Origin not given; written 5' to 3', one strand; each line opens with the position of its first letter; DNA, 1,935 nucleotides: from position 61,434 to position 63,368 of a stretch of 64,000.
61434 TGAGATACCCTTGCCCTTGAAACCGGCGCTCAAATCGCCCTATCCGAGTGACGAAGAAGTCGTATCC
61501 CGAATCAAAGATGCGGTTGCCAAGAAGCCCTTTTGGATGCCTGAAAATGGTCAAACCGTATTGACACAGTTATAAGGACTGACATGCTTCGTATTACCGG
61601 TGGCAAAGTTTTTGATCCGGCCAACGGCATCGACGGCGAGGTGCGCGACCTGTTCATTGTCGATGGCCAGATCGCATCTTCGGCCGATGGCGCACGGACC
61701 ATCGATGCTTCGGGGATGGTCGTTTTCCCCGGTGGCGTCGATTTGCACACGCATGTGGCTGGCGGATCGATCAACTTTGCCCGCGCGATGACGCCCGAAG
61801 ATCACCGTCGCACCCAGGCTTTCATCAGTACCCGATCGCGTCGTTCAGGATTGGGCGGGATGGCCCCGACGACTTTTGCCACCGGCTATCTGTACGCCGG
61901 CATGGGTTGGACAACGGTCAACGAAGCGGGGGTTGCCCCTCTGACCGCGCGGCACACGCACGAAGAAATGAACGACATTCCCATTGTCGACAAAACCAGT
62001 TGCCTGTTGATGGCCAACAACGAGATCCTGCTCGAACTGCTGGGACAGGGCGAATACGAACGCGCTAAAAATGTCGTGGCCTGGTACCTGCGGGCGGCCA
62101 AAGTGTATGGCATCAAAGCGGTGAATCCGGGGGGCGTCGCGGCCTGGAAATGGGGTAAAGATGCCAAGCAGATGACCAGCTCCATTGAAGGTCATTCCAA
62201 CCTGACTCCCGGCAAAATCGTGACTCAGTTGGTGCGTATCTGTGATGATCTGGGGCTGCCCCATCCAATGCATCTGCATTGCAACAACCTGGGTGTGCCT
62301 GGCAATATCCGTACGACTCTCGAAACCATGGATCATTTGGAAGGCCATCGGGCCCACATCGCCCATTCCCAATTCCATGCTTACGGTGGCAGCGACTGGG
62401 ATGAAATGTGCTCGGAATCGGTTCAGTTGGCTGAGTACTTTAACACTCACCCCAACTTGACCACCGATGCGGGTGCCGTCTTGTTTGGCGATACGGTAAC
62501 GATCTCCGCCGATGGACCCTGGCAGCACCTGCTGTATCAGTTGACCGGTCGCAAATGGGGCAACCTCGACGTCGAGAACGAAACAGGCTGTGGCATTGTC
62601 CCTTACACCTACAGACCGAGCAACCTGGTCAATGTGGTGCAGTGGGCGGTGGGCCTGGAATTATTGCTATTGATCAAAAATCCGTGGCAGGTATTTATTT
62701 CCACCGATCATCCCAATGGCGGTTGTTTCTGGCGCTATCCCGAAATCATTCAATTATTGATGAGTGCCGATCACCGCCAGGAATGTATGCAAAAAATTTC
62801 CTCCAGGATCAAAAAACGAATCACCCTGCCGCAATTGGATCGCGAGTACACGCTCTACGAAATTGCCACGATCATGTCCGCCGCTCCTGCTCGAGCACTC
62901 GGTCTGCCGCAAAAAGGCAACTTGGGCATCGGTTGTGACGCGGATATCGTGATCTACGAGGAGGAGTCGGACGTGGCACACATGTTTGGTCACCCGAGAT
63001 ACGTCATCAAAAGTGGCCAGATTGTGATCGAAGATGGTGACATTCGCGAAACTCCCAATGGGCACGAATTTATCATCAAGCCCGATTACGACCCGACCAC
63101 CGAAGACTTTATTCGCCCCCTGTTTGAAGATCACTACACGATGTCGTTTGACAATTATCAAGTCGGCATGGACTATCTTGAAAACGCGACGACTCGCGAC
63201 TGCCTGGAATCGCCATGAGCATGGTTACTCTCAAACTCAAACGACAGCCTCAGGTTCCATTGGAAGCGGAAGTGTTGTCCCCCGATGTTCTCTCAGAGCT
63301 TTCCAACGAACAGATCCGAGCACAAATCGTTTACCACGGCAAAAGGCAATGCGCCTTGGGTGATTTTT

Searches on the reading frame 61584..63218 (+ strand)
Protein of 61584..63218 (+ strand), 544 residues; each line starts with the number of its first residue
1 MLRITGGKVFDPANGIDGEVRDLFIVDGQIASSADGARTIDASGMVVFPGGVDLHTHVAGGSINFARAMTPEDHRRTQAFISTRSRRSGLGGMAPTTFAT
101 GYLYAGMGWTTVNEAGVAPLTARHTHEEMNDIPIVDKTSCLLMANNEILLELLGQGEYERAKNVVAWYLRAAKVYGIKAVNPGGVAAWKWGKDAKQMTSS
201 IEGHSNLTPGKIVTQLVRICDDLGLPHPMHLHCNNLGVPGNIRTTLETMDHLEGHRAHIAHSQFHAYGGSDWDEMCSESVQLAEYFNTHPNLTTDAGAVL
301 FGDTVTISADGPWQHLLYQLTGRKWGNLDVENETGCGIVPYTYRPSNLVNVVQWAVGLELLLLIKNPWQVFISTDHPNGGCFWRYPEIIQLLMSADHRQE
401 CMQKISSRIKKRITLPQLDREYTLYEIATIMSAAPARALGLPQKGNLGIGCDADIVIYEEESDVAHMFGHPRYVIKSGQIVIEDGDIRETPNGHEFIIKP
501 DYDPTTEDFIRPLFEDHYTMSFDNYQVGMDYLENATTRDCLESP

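Call 7: search_protein_families(library=ncbifam, proteins=[window:61584-63218:+])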
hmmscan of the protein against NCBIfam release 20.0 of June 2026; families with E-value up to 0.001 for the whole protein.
window:61584-63218:+ (544 aa): 43 families (the best 25 are shown)
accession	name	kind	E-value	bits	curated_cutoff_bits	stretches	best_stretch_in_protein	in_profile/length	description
TIGR03121.1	one_C_dehyd_A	equivalog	1e-205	684.2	392.75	1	2-535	2-555/556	formylmethanofuran dehydrogenase subunit A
NF042911.1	FMH_DH_FwdA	exception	3.3e-159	531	950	1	4-536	4-562/569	tungsten-dependent formylmethanofuran dehydrogenase subunit FwdA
NF006560.0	PRK09061.1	subfamily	3.6e-16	58.5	340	1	4-59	30-88/517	amidohydrolase family protein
NF006689.0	PRK09237.1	equivalog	6.7e-15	54.5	371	1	3-59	6-67/383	amidohydrolase/deacetylase family metallohydrolase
NF009941.0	PRK13404.1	subfamily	6.6e-13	48.1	647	2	20-61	21-66/478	dihydropyrimidinase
TIGR03178.1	allantoinase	equivalog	2.1e-12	46.6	357.85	1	419-462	344-387/441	allantoinase AllB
NF004839.0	PRK06189.1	equivalog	7.4e-12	44.6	631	1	413-463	344-394/451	allantoinase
NF005791.0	PRK07627.1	equivalog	6.9e-11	41.7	442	1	2-65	3-71/425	dihydroorotase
TIGR02033.1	D-hydantoinase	equivalog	1.7e-10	40.4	393.25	1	21-59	17-61/454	dihydropyrimidinase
NF002668.0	PRK02382.1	equivalog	9.3e-10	37.8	452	1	422-461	334-373/436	dihydroorotase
NF006838.0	PRK09357.1-3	equivalog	8.2e-09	34.8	644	1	2-56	3-62/423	dihydroorotase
TIGR02318.1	phosphono_phnM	equivalog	9.7e-09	34.6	390.55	1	415-467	313-365/376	phosphonate metabolism protein PhnM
TIGR01975.1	isoAsp_dipep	equivalog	1.9e-08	33.9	331.25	1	423-482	325-384/389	beta-aspartyl-peptidase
NF011987.0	PRK15446.2-3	subfamily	5.2e-08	32.1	253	0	429-464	334-369/395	alpha-D-ribose 1-methylphosphonate 5-triphosphate diphosphatase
NF005759.0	PRK07583.1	equivalog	6e-08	31.8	403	0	416-480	356-420/438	cytosine deaminase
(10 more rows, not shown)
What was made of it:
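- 61584..63218 (+): fwdA, the amidohydrolase subunit. TIGR03121 scores 684 bits against a cut-off of 392.75 (call 7).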

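Call 8: search_protein_families(library=pfam, proteins=[window:61584-63218:+])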
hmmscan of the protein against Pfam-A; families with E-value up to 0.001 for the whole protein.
window:61584-63218:+ (544 aa): 2 families
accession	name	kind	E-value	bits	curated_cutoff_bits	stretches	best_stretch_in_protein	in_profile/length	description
PF07969.17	Amidohydro_3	-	3.2e-49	169.1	29.7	1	38-482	1-472/472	Amidohydrolase family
PF01979.26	Amidohydro_1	-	3.6e-10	40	25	1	46-481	1-345/345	Amidohydrolase family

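Call 60: find_encoding_contigs(protein=window:61584-63218:+, flank=1000, max_places=3)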
Protein window:61584-63218:+ (544 aa): no gene with exactly this product is on record in the collection.
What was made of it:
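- Tried and rejected: Looking up the window's FwdA by exact sequence found nothing on record (call 60).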
